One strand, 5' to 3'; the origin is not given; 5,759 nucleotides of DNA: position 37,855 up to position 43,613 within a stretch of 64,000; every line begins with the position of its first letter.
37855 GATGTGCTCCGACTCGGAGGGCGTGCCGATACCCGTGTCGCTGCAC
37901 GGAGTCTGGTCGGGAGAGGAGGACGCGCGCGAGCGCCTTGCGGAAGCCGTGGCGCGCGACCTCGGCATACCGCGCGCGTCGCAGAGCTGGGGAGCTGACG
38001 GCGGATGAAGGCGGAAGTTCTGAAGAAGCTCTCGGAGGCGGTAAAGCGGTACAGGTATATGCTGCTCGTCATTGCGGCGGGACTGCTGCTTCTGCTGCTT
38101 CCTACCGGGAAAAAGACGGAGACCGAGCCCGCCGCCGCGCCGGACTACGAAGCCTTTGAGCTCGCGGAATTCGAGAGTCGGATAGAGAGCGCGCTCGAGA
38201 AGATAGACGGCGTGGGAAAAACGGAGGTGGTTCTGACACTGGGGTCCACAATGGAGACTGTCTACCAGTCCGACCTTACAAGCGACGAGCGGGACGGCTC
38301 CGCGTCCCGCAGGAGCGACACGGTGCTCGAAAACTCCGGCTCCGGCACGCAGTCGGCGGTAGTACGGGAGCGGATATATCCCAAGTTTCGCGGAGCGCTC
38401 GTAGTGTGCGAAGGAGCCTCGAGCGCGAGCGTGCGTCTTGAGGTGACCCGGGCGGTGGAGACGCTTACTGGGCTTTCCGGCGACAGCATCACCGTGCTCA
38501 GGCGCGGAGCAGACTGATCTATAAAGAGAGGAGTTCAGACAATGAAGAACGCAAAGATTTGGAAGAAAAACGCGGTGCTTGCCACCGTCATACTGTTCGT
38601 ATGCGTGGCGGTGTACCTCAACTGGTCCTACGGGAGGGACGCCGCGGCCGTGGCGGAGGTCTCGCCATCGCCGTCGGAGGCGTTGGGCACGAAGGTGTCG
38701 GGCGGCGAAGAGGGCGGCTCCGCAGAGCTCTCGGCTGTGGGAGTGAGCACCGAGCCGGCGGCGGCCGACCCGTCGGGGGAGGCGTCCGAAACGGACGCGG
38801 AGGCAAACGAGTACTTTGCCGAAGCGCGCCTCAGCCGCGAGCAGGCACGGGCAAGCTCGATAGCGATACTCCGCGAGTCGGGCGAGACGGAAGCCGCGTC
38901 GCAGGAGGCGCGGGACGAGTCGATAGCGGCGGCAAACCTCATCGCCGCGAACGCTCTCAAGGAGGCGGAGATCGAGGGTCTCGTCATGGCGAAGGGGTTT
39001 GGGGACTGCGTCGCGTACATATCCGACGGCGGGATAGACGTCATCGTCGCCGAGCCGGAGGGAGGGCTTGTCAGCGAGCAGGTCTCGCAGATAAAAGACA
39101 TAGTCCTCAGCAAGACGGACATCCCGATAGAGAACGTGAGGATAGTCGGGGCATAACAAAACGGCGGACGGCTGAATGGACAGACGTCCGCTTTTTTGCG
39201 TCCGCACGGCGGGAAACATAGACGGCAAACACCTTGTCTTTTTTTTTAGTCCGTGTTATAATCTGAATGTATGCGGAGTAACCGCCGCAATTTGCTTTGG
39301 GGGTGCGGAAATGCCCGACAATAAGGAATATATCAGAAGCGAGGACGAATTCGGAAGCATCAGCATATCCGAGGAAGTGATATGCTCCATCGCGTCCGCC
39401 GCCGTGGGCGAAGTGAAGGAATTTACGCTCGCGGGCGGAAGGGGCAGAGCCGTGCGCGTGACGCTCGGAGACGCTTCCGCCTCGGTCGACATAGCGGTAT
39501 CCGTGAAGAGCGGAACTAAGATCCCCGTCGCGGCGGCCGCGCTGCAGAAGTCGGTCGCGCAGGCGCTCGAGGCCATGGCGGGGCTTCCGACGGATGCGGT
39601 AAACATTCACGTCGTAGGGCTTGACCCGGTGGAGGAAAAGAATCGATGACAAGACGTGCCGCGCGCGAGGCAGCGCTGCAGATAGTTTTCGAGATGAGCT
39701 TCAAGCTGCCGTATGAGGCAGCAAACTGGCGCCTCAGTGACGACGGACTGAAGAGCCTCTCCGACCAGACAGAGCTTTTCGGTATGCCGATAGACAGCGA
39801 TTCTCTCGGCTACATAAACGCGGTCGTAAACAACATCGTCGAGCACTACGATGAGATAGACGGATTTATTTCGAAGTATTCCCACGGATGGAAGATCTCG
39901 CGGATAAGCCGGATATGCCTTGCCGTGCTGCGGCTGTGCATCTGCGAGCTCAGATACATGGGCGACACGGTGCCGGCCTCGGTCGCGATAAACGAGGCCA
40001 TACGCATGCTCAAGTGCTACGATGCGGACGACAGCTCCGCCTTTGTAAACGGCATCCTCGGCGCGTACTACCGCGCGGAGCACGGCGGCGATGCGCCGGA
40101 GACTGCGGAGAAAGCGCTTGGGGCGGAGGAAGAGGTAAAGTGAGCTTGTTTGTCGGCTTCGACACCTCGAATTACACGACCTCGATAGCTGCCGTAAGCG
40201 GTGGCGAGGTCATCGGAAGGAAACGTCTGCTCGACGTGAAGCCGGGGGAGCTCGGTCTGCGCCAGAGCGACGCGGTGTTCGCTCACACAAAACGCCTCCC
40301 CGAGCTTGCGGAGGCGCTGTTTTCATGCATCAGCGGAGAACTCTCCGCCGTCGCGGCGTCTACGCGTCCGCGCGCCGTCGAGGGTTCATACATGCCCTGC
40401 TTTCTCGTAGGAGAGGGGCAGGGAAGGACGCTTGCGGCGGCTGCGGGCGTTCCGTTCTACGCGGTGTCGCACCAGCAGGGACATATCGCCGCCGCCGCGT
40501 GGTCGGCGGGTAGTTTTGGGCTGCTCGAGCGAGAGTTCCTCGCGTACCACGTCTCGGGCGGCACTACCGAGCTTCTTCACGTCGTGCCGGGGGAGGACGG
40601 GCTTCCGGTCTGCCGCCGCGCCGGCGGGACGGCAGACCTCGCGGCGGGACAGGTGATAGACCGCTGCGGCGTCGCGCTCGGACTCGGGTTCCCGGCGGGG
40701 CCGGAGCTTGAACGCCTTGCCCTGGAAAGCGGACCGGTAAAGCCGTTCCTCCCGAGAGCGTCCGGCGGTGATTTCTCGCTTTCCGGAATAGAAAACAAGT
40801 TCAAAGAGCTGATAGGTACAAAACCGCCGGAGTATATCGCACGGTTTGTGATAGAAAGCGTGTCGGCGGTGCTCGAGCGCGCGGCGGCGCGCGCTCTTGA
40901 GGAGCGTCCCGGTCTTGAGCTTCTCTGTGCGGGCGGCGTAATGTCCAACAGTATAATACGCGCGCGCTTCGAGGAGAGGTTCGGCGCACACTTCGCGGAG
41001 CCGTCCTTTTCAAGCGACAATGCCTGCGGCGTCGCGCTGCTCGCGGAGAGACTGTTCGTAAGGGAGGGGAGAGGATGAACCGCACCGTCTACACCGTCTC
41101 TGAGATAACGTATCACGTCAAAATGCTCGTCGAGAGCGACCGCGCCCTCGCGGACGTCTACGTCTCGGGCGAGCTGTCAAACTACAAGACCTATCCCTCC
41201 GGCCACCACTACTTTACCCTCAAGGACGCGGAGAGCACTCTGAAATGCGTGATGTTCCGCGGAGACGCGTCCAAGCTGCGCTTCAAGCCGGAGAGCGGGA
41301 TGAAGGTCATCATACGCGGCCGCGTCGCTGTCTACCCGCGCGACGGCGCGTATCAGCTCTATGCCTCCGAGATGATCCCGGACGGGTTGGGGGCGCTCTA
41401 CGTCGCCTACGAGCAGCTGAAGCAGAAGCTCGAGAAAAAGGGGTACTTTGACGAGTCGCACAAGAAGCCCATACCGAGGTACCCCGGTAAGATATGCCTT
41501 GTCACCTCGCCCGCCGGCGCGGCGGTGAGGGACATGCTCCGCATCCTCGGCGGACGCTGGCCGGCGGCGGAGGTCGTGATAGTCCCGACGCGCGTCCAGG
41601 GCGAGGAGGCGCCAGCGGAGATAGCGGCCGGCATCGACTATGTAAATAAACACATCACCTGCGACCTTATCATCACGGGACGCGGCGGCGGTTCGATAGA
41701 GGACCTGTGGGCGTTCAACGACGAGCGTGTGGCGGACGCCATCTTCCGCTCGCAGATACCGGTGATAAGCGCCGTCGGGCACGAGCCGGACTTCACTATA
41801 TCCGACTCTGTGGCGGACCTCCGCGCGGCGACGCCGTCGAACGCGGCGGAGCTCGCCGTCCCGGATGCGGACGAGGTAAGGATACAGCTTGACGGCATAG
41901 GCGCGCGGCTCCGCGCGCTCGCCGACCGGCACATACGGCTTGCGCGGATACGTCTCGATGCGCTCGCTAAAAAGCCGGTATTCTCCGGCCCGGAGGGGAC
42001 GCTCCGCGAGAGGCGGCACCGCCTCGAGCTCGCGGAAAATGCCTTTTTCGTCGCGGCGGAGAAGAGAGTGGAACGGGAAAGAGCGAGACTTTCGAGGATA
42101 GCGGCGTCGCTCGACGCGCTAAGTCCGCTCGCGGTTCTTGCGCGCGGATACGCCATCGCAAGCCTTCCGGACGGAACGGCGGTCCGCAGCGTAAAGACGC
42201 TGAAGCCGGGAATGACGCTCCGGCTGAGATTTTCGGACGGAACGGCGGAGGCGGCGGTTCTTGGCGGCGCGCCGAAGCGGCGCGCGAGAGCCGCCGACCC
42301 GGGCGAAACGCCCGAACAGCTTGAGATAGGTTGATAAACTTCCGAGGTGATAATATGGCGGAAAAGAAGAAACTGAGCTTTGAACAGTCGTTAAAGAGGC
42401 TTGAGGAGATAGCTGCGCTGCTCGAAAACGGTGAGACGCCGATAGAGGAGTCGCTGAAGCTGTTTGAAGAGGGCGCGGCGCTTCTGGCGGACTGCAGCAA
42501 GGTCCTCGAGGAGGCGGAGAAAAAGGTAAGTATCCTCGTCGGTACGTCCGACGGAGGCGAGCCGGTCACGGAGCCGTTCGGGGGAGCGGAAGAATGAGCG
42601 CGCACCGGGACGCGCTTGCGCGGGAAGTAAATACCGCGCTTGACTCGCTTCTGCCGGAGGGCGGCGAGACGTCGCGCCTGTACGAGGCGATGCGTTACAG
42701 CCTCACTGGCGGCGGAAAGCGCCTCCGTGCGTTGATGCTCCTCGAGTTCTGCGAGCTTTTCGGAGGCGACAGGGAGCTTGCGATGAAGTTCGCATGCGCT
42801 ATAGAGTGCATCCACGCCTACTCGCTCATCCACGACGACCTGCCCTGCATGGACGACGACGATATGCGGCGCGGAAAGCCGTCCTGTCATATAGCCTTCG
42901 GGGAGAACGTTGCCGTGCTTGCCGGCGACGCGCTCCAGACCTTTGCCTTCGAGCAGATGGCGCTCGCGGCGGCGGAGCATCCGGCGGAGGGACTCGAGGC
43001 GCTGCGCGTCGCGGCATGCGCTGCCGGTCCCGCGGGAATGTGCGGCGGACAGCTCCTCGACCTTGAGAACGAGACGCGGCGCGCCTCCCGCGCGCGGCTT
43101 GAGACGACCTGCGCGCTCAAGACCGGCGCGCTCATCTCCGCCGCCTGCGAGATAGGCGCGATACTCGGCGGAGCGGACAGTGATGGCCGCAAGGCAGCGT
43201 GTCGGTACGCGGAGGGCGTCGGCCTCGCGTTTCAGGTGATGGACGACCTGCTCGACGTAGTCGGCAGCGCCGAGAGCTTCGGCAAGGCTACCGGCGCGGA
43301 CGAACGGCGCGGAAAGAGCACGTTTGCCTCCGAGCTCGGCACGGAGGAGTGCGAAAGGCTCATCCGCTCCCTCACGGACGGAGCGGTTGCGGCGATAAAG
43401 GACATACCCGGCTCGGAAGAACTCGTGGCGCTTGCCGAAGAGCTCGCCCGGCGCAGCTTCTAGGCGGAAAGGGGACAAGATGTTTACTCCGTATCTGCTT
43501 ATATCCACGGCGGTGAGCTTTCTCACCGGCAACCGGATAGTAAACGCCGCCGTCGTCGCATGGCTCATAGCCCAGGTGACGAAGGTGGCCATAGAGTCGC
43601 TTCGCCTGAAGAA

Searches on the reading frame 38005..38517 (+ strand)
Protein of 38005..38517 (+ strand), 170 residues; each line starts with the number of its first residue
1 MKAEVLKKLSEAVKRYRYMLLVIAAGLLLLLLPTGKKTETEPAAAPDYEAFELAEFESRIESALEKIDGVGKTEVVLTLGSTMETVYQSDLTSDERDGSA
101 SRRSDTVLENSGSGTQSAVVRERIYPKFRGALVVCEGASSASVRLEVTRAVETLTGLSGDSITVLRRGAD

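Call 5: search_protein_families(library=ncbifam, proteins=[window:38005-38517:+], max_evalue=0.01)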
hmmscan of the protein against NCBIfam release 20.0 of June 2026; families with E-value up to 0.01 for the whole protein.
window:38005-38517:+ (170 aa): 1 family
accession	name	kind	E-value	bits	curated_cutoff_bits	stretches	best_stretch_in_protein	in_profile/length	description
TIGR02830.1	spore_III_AG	equivalog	3.1e-15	56.1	147.7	1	54-165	60-183/186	stage III sporulation protein AG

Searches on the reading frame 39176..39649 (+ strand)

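Call 5: search_protein_families(library=ncbifam, proteins=[window:39176-39649:+], max_evalue=0.01)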
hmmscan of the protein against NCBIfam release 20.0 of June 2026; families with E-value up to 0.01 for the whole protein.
window:39176-39649:+ (157 aa): 1 family
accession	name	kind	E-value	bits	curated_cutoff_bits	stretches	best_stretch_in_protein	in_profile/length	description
NF033218.1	anchor_AmaP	equivalog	8.7e-07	28.9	55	1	46-146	71-166/166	alkaline shock response membrane anchor protein AmaP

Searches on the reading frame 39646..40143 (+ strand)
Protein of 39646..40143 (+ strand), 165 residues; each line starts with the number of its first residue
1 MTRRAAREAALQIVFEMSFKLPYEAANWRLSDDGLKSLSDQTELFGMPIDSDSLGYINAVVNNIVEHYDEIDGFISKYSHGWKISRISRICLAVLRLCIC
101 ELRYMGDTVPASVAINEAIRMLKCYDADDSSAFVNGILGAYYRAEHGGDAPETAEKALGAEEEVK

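Call 47: search_protein_families(library=pfam, proteins=[window:39646-40143:+], max_evalue=0.001)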
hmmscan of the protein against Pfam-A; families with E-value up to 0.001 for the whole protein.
window:39646-40143:+ (165 aa): 1 family
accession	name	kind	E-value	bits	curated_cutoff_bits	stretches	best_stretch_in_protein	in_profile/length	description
PF01029.23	NusB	-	1.7e-26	93.6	23.1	1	5-143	2-133/133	NusB family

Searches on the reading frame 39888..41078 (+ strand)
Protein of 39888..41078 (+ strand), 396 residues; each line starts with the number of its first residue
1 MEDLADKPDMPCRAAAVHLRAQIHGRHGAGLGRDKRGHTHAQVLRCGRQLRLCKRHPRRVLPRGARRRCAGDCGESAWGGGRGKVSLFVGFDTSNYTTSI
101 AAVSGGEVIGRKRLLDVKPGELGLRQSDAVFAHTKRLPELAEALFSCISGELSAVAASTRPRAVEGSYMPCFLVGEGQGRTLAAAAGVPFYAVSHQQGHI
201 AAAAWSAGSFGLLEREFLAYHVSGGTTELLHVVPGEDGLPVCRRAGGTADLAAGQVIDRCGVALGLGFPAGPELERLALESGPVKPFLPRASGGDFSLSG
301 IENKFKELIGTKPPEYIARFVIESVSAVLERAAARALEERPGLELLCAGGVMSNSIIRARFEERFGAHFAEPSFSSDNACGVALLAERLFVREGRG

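Call 5: search_protein_families(library=ncbifam, proteins=[window:39888-41078:+], max_evalue=0.01)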
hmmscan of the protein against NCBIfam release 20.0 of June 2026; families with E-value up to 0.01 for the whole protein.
window:39888-41078:+ (396 aa): 4 families
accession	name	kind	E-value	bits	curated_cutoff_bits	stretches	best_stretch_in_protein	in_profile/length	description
TIGR03723.1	T6A_TsaD_YgjD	equivalog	1.1e-29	103.6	296.1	1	133-388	49-311/314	tRNA (adenosine(37)-N6)-threonylcarbamoyltransferase complex transferase subunit TsaD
TIGR00329.1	gcp_kae1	subfamily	5.2e-28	98.2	207.8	1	90-380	2-302/305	tRNA (adenosine(37)-N6)-threonylcarbamoyltransferase complex transferase subunit TsaD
TIGR03722.2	arch_KAE1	equivalog_domain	3.6e-22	78.9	375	1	89-385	2-292/323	KEOPS complex N(6)-L-threonylcarbamoyladenine synthase Kae1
NF007174.0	PRK09605.1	equivalog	3.4e-19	68.7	447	1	89-389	4-298/535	bifunctional N(6)-L-threonylcarbamoyladenine synthase/serine/threonine protein kinase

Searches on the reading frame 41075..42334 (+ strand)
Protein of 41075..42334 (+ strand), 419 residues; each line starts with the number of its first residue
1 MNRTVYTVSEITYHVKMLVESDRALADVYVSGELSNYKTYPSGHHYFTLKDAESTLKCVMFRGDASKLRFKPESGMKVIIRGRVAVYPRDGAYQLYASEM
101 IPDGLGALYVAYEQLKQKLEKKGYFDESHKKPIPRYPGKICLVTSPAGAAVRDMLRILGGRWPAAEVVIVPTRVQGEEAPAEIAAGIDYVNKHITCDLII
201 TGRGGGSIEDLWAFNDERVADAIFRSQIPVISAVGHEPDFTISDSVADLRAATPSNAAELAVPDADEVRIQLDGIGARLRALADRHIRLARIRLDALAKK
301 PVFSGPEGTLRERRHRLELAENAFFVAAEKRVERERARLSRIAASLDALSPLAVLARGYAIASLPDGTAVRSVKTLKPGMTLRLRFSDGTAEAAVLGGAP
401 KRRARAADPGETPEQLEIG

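Call 4: search_protein_families(library=pfam, proteins=[window:41075-42334:+])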
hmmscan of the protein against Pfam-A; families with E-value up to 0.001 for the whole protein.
window:41075-42334:+ (419 aa): 3 families
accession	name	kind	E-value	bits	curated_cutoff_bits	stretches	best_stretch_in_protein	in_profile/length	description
PF02601.20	Exonuc_VII_L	-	5.8e-89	299.1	35.9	2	124-322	1-197/315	Exonuclease VII, large subunit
PF13742.12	tRNA_anti_2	-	8.9e-31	106.4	27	1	6-100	1-94/95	OB-fold nucleic acid binding domain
PF01336.31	tRNA_anti-codon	-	1.6e-11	44.4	27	1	28-101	1-73/75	OB-fold nucleic acid binding domain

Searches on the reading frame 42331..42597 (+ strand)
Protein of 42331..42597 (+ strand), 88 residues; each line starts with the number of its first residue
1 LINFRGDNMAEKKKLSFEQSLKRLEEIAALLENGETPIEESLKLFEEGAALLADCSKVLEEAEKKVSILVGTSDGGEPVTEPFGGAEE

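Call 4: search_protein_families(library=pfam, proteins=[window:42331-42597:+])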
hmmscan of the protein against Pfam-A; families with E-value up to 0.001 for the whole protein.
window:42331-42597:+ (88 aa): 1 family
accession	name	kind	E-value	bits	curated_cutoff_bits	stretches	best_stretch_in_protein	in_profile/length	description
PF02609.21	Exonuc_VII_S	-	9.5e-20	70.8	24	1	17-67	1-51/52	Exonuclease VII small subunit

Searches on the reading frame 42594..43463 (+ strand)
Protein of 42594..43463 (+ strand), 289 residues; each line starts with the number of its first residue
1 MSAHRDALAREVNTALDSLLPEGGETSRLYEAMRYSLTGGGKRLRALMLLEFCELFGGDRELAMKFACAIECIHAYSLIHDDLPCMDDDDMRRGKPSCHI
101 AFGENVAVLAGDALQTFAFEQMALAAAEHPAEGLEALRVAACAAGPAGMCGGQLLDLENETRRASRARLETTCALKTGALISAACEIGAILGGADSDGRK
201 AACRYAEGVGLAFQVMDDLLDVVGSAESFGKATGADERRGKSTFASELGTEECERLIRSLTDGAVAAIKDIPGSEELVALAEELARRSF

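Call 4: search_protein_families(library=pfam, proteins=[window:42594-43463:+])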
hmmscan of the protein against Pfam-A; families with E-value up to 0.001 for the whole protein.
window:42594-43463:+ (289 aa): 1 family
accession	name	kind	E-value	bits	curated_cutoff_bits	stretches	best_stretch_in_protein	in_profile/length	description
PF00348.22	polyprenyl_synt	-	2.6e-54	184.5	27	1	28-251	3-220/251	Polyprenyl synthetase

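Call 5: search_protein_families(library=ncbifam, proteins=[window:42594-43463:+], max_evalue=0.01)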
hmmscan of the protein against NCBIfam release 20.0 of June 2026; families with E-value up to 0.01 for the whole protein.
window:42594-43463:+ (289 aa): 16 families
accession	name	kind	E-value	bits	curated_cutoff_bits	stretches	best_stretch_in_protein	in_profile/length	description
NF045485.1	FPPsyn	subfamily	9.5e-87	290.8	275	1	9-287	5-286/288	farnesyl diphosphate synthase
NF045685.1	GGPPSynCrtE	equivalog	2.6e-75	253.2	460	1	10-287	12-291/293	geranylgeranyl diphosphate synthase CrtE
NF007877.0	PRK10581.1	equivalog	3e-72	243.3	321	1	6-273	8-279/299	(2E,6E)-farnesyl diphosphate synthase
NF040698.1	IdsA_Meth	equivalog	8.4e-57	192.8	468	1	10-245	12-245/328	short chain isoprenyl diphosphate synthase IdsA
NF041169.1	f2_encap_cargo4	exception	9.9e-54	182.8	450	1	38-247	47-250/334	family 2 encapsulin nanocompartment cargo protein polyprenyl transferase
NF041003.1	GGPP_syn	equivalog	4.5e-48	164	500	1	6-244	7-241/326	geranylgeranyl diphosphate synthase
NF040789.2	gerfarn_diphsyn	equivalog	6.5e-42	143.9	560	1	10-244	16-261/345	geranylfarnesyl diphosphate synthase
NF045549.1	GGPPsyn_IdsB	equivalog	7.5e-33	114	475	1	40-244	64-263/346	geranylgeranyl diphosphate synthase IdsB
TIGR02748.1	GerC3_HepT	equivalog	1.9e-29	102.8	456.55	1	26-245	28-238/319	heptaprenyl diphosphate synthase component II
NF008140.0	PRK10888.1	equivalog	3.5e-28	98.9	412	1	34-259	37-257/323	octaprenyl diphosphate synthase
TIGR02749.1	prenyl_cyano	equivalog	2.1e-27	96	383.2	1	23-270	26-266/322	solanesyl diphosphate synthase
NF045628.1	HxpDPsynlarge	equivalog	4.9e-27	94.7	500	1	11-254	7-239/311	hexaprenyl-diphosphate synthase large subunit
NF042417.1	NPPPS_Mycobact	equivalog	5.1e-26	91.5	600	1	28-256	43-266/335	nonaprenyl/(2E,6E)-farnesyl/geranylgeranyl diphosphat synthase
NF040627.1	GFPS_Meth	equivalog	7.9e-21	74.7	600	1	28-227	27-215/285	geranylfarnesyl diphosphate synthase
NF042416.1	GFPPS_Mycobact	equivalog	7.1e-16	58.1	600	1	33-244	34-261/350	bifunctional (2E,6E)-farnesyl/geranyl diphosphate synthase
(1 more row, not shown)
